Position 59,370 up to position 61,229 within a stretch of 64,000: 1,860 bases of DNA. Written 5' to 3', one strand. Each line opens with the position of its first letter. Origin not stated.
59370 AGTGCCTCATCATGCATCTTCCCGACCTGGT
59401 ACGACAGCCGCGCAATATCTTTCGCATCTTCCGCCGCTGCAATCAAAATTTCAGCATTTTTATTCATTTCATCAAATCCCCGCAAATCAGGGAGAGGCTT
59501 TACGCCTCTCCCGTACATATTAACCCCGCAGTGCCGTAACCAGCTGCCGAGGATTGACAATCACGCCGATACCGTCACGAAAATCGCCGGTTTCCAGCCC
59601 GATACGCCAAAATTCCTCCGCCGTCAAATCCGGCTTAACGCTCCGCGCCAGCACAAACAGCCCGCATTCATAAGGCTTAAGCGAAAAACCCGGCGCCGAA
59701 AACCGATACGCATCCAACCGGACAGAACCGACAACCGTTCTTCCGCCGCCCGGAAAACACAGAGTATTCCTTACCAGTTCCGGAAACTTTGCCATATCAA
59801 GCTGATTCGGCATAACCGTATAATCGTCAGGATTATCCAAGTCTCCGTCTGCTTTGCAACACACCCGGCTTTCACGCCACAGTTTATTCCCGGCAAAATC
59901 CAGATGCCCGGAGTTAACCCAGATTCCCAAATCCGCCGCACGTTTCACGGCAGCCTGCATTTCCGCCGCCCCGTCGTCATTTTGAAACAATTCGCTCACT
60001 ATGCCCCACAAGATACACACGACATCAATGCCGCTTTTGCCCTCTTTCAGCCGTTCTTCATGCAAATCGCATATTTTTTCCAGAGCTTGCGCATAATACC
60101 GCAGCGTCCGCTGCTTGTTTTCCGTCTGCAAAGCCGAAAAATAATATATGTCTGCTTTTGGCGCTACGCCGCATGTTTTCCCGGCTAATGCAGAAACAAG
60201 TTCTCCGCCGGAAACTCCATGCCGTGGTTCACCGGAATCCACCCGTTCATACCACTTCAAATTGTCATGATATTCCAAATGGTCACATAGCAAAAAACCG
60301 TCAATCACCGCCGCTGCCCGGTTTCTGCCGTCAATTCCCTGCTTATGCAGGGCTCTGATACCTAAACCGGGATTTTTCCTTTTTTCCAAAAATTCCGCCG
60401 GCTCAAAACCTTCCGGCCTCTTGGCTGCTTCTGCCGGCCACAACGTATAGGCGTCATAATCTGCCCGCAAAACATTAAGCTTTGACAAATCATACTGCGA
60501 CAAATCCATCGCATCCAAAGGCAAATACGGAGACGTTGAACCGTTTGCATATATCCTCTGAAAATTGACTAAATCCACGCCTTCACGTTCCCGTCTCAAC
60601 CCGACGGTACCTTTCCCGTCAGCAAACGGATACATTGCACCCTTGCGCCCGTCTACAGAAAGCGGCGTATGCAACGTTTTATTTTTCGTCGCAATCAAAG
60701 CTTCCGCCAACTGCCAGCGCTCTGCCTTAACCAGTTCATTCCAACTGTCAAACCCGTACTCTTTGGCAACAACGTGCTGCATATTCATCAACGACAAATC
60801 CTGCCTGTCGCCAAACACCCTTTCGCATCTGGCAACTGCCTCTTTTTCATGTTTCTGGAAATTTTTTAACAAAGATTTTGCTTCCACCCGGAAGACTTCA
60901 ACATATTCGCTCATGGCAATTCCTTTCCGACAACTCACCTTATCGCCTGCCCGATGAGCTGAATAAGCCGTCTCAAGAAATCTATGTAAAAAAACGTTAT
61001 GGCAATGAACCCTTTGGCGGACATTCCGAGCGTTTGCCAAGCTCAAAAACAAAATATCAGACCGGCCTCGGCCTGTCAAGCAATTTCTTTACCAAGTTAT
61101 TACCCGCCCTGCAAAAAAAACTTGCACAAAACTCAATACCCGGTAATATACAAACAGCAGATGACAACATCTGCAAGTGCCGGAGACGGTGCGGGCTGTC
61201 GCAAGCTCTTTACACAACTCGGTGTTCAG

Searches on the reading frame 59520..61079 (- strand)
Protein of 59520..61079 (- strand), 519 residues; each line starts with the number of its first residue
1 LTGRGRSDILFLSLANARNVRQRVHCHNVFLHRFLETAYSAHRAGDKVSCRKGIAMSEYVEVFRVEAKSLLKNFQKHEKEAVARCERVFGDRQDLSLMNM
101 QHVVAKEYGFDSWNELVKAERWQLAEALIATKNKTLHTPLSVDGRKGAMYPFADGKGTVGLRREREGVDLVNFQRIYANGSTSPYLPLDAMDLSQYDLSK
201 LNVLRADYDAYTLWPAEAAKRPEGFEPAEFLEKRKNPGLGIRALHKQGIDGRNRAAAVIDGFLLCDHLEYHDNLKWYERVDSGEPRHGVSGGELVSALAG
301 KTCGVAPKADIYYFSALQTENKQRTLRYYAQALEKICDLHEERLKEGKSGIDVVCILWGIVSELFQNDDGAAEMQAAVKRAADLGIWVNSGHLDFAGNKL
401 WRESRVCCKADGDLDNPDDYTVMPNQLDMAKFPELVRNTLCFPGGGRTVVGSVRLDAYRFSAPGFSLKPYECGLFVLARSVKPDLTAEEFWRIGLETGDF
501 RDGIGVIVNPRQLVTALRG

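Call 4: search_protein_families(library=pfam, proteins=[window:59520-61079:-], max_evalue=0.01)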
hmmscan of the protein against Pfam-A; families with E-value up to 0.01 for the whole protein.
window:59520-61079:- (519 aa): 0 families

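Call 5: search_protein_families(library=ncbifam, proteins=[window:59520-61079:-], max_evalue=0.01)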
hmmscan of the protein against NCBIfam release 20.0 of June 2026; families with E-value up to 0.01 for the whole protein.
window:59520-61079:- (519 aa): 0 families

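Call 10: find_encoding_contigs(protein=window:59520-60914:-, flank=10000, max_places=6)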
Protein window:59520-60914:- (464 aa): 23 contigs read that carry it; 6 places shown.
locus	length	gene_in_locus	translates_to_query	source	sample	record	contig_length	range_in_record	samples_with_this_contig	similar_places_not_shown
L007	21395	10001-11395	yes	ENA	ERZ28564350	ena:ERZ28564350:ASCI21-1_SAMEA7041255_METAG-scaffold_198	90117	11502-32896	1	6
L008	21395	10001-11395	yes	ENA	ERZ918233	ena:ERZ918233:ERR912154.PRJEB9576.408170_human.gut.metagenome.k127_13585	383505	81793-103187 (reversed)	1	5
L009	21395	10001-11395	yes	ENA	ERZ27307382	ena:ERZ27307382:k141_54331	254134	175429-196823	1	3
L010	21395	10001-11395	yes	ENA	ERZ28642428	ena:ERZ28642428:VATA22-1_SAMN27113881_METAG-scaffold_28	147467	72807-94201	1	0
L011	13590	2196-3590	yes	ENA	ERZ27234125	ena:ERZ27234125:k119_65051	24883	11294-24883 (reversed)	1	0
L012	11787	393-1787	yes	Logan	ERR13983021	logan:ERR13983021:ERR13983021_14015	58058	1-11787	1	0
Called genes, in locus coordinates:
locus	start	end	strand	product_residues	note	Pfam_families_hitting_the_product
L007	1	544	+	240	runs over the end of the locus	PF00297:Ribosomal_L3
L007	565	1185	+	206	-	PF00573:Ribosomal_L4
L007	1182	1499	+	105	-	PF00276:Ribosomal_L23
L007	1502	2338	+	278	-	PF00181:Ribosomal_L2_N, PF03947:Ribosomal_L2_C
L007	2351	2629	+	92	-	PF00203:Ribosomal_S19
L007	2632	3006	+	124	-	PF00237:Ribosomal_L22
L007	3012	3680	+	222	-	PF07650:KH_2, PF26594:KH_NusA_2nd (weak), PF00189:Ribosomal_S3_C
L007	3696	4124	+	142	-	PF00252:Ribosomal_L16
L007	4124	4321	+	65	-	PF00831:Ribosomal_L29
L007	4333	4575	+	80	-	PF00366:Ribosomal_S17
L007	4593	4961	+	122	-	PF00238:Ribosomal_L14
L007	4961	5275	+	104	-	PF00467:KOW (weak), PF17136:ribosomal_L24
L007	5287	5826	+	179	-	PF00281:Ribosomal_L5, PF00673:Ribosomal_L5_C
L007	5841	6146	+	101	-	PF00253:Ribosomal_S14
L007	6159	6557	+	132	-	PF00410:Ribosomal_S8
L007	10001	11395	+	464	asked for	-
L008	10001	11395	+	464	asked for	-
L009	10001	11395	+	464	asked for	-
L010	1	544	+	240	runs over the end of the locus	PF00297:Ribosomal_L3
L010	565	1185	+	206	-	PF00573:Ribosomal_L4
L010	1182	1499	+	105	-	PF00276:Ribosomal_L23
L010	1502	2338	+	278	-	PF00181:Ribosomal_L2_N, PF03947:Ribosomal_L2_C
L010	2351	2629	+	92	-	PF00203:Ribosomal_S19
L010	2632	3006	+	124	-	PF00237:Ribosomal_L22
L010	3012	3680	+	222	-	PF07650:KH_2, PF26594:KH_NusA_2nd (weak), PF00189:Ribosomal_S3_C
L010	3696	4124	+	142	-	PF00252:Ribosomal_L16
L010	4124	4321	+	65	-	PF00831:Ribosomal_L29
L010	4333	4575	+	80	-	PF00366:Ribosomal_S17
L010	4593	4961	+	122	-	PF00238:Ribosomal_L14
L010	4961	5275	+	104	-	PF00467:KOW (weak), PF17136:ribosomal_L24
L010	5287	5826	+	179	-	PF00281:Ribosomal_L5, PF00673:Ribosomal_L5_C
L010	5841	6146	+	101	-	PF00253:Ribosomal_S14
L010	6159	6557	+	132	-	PF00410:Ribosomal_S8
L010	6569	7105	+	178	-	PF00347:Ribosomal_L6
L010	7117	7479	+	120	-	PF00861:Ribosomal_L18p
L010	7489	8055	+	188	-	PF00333:Ribosomal_S5, PF03719:Ribosomal_S5_C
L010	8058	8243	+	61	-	PF00327:Ribosomal_L30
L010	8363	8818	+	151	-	PF00828:Ribosomal_L27A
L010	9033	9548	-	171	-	-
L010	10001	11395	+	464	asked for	-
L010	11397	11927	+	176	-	PF13420:Acetyltransf_4 (weak), PF00583:Acetyltransf_1, PF13673:Acetyltransf_10, PF13508:Acetyltransf_7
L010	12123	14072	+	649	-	PF00005:ABC_tran, PF13304:AAA_21 (weak), PF02463:SMC_N (weak)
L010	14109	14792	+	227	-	PF01966:HD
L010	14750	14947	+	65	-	-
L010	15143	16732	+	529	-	-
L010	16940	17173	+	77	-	-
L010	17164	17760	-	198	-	-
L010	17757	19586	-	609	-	PF00664:ABC_membrane, PF00005:ABC_tran, PF02463:SMC_N (weak)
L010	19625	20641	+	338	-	PF13524:Glyco_trans_1_2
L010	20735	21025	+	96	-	PF00166:Cpn10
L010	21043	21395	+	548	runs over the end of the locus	PF00118:Cpn60_TCP1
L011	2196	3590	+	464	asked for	-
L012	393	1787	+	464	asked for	-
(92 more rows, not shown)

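Call 11: search_solved_structures(query=window:59520-60914:-, max_evalue=1, show_alignments=2)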
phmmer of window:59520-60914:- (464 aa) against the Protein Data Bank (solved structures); distinct sequences matched with E-value up to 1: 0.

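Call 13: find_homologous_proteins(query=window:59520-60914:-)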
Query window:59520-60914:- (464 aa): 122 proteins with E <= 0.001 among 8000 candidates; the best 120 are listed.
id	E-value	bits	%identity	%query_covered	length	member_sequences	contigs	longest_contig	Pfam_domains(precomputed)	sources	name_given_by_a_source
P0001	0.0e+0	1072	99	100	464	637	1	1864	-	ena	-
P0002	1.6e-284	962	90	100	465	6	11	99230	-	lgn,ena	-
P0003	2.0e-234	797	75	100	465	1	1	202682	-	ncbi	-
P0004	8.4e-215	732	69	100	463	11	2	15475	-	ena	-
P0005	1.5e-213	728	69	100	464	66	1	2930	-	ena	-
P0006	2.7e-197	674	65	100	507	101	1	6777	-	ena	-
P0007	3.9e-190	651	63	100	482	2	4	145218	-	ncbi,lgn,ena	-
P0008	2.5e-184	632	62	100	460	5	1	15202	-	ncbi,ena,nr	ncbi:MAG: hypothetical protein J6A09_02925 [Alphaproteobacteria bacterium]|nr:hypothetical protein [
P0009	5.3e-157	541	54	100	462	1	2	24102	-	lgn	-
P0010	1.2e-151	524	54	100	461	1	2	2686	-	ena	-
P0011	3.6e-150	519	52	100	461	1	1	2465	-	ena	-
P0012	7.1e-148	511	53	100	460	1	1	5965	-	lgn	-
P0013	1.1e-145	504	50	100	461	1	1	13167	-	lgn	-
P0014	1.5e-145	504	51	100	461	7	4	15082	-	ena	-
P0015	1.7e-145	504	53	100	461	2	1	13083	-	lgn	-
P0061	8.3e-108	379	44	100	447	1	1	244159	-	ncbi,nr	ncbi:MAG: hypothetical protein NC218_00370 [Acetobacter sp.]|nr:hypothetical protein [Acetobacter sp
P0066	2.0e-103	365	42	100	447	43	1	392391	-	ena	-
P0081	1.8e-36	144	33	70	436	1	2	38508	PF00082.28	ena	-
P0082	7.0e-36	142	36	71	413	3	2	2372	PF00082.28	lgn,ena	-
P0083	2.0e-34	137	32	81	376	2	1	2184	PF00082.28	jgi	jgi:subtilisin family serine protease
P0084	3.6e-34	137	32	70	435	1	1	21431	PF00082.28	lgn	-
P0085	1.1e-33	135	33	71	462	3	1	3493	PF00082.28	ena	-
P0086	7.7e-33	132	34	73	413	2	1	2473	PF00082.28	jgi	jgi:subtilisin family serine protease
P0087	1.9e-32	131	34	72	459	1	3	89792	PF00082.28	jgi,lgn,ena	-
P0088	2.4e-32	131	32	81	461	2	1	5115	PF00082.28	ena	-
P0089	2.9e-32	130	31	71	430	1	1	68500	PF00082.28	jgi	-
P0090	3.4e-32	130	33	67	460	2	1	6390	PF00082.28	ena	-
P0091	4.5e-32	130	33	72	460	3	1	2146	PF00082.28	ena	-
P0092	1.1e-31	128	31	71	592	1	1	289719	PF00082.28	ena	-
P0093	2.2e-31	127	33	72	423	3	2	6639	PF00082.28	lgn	-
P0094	4.3e-31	126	32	71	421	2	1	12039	PF00082.28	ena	-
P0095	5.2e-31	126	31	71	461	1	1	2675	PF00082.28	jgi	jgi:hypothetical protein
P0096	7.9e-31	125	34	72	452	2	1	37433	PF00082.28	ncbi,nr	ncbi:MAG: hypothetical protein FWG02_04740 [Holophagaceae bacterium]|nr:hypothetical protein [Holoph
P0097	9.1e-31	125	34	76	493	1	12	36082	PF00082.28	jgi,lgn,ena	jgi:hypothetical protein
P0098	1.3e-30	125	32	78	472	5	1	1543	PF00082.28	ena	-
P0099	1.9e-30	124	32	72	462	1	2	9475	PF00082.28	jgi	jgi:serine protease AprX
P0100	2.9e-30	124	32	65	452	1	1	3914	PF00082.28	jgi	-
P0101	7.6e-30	122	32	79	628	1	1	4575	PF00082.28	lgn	-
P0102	9.8e-30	122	31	71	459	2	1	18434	PF00082.28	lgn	-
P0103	4.7e-29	120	33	67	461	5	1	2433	PF00082.28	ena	-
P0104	7.1e-29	119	32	72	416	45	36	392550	PF00082.28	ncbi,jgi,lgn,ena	-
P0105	8.7e-29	119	33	71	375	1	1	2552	PF00082.28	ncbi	-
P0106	1.2e-28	118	32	72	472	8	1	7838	PF00082.28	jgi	jgi:serine protease AprX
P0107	1.3e-28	118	31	73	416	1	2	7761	PF00082.28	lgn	-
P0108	8.7e-28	115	41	43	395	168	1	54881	PF00082.28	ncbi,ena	-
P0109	1.0e-25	109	33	72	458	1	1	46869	PF00082.28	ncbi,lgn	-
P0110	1.9e-25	108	31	71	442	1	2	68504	PF00082.28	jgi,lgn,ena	-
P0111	3.4e-25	107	34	67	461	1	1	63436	PF00082.28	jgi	jgi:hypothetical protein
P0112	4.3e-25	107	28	70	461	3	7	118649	PF00082.28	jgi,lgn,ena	-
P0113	1.7e-24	105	32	67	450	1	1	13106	PF00082.28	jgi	-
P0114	2.4e-24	104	32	67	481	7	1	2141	PF00082.28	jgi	jgi:subtilisin family serine protease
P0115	2.2e-23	101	33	62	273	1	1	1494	PF00082.28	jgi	jgi:subtilisin family serine protease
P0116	3.1e-23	100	30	71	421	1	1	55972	PF00082.28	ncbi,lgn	-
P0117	2.1e-21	94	29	67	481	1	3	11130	PF00082.28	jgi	jgi:subtilisin family serine protease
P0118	2.1e-20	91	30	70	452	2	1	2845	PF00082.28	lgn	-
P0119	8.6e-19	86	30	71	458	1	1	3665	PF00082.28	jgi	jgi:hypothetical protein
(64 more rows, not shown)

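Call 18: find_encoding_contigs(protein=P0066, flank=10000, max_places=1)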
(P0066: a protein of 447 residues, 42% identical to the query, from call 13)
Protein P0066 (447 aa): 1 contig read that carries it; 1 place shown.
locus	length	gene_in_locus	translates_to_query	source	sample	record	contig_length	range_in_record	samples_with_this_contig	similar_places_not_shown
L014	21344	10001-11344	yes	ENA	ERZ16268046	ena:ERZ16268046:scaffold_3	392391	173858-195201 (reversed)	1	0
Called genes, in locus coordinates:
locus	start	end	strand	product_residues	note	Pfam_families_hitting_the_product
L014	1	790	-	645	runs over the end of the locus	PF00999:Na_H_Exchanger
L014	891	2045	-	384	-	PF14393:DUF4422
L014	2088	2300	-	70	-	-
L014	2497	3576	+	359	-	PF00365:PFK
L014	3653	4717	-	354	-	PF19300:BPD_transp_1_N (faint), PF00528:BPD_transp_1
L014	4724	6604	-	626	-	PF00496:SBP_bac_5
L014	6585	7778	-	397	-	-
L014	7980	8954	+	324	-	PF03255:ACCA, PF01039:Carboxyl_trans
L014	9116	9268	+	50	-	-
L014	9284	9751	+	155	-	PF00011:HSP20, PF17886:ArsA_HSP20 (faint)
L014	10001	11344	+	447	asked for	-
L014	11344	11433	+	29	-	-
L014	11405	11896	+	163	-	PF00583:Acetyltransf_1, PF13673:Acetyltransf_10, PF13508:Acetyltransf_7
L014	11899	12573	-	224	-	PF13489:Methyltransf_23 (weak), PF13847:Methyltransf_31 (weak), PF08241:Methyltransf_11, PF08242:Methyltransf_12, PF13649:Methyltransf_25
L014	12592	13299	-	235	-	PF00072:Response_reg, PF00196:GerE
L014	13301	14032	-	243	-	PF20260:PUA_4, PF04452:Methyltrans_RNA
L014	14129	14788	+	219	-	PF02224:Cytidylate_kin, PF13189:Cytidylate_kin2 (weak)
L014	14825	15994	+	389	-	PF00753:Lactamase_B (weak), PF19583:ODP, PF00258:Flavodoxin_1 (weak), PF12724:Flavodoxin_5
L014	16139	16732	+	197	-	PF00300:His_Phos_1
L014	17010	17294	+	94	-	PF00830:Ribosomal_L28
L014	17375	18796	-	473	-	PF00079:Serpin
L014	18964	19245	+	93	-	PF13467:RHH_4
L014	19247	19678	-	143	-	PF00376:MerR, PF13411:MerR_1, PF09278:MerR-DNA-bind (weak)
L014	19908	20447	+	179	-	PF02525:Flavodoxin_2, PF03358:FMN_red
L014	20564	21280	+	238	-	PF04402:SIMPL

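Call 19: find_encoding_contigs(protein=P0061, flank=10000, max_places=1)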
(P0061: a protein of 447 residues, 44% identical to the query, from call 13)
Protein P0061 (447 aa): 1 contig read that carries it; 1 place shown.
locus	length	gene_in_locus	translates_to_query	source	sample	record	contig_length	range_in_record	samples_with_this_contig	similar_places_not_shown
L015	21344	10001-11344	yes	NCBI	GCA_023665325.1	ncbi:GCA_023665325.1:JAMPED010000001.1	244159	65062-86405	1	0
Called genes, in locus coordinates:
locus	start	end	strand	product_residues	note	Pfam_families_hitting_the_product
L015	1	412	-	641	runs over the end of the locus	PF00999:Na_H_Exchanger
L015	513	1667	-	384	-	PF14393:DUF4422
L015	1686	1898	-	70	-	-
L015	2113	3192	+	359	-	PF00365:PFK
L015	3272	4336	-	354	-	PF00528:BPD_transp_1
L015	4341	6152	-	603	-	PF00496:SBP_bac_5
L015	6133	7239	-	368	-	-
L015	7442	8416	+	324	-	PF03255:ACCA, PF01039:Carboxyl_trans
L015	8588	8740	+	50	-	-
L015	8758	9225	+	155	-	PF00011:HSP20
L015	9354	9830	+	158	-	PF00583:Acetyltransf_1, PF13673:Acetyltransf_10 (weak), PF13508:Acetyltransf_7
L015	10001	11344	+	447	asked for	-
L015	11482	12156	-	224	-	PF01209:Ubie_methyltran (weak), PF08241:Methyltransf_11 (weak), PF08242:Methyltransf_12 (faint), PF13649:Methyltransf_25 (weak)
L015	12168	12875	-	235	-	PF00072:Response_reg, PF00196:GerE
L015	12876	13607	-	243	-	PF20260:PUA_4, PF04452:Methyltrans_RNA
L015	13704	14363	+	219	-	PF02224:Cytidylate_kin, PF13189:Cytidylate_kin2 (weak)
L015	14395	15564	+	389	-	PF00753:Lactamase_B, PF19583:ODP, PF00258:Flavodoxin_1 (weak), PF12724:Flavodoxin_5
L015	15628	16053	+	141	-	PF00583:Acetyltransf_1, PF13673:Acetyltransf_10, PF13508:Acetyltransf_7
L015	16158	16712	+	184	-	PF00300:His_Phos_1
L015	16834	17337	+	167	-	PF00210:Ferritin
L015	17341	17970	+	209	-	PF10707:YrbL-PhoP_reg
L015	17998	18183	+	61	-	-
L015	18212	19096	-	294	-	PF23441:SDR (faint), PF00106:adh_short, PF08659:KR (weak), PF13561:adh_short_C2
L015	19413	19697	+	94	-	PF00830:Ribosomal_L28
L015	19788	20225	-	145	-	-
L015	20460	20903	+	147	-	-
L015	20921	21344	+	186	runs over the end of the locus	-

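Call 49: search_protein_families(library=padloc, proteins=[window:59520-60914:-], max_evalue=0.001)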
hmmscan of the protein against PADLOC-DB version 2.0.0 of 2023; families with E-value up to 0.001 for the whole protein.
window:59520-60914:- (464 aa): 0 families

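Call 50: predict_structure(alignment_id=A3)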
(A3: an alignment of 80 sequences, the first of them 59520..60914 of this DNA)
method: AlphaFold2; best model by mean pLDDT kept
length: 464 residues; sequences in the alignment: 80
mean_pLDDT: 94.2   pTM: 0.93
mean pLDDT of the five models: 94.2, 94.1, 94.0, 93.8, 93.6
residues with pLDDT >= 90: 401; 70-90: 51; 50-70: 12; < 50: 0
segments of 3 or more residues with pLDDT < 50: none
pLDDT, mean of each block of 10 residues (from residue 1): 90 98 97 96 98 97 96 96 85 86 80 96 95 96 97 95 97 97 98 98 94 96 82 83 98 98 92 97 98 97 91 96 98 89 86 97 94 90 95 93 91 97 98 97 97 98 97
secondary structure, 60 per line:
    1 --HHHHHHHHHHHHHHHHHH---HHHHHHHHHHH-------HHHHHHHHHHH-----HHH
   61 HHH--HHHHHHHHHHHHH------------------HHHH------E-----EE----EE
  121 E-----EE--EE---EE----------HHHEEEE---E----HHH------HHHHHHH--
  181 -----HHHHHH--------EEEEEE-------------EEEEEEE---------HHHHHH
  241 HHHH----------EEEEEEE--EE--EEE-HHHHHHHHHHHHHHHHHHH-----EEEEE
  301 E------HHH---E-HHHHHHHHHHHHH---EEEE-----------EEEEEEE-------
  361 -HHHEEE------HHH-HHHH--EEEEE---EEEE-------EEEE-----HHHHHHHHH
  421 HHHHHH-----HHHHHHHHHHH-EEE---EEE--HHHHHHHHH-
elements in order: H3-20 H24-34 H42-52 H58-63 H66-78 H97-100 E119-121 E151-154 H172-178 H186-191 E200-205 E219-225 H235-244 E255-261 E268-270 H272-290 E296-301 H316-328 E332-335 E347-353 E365-367 H378-381 E384-388 E392-395 E403-406 H412-426 H432-442 E444-446 E450-452 H455-463
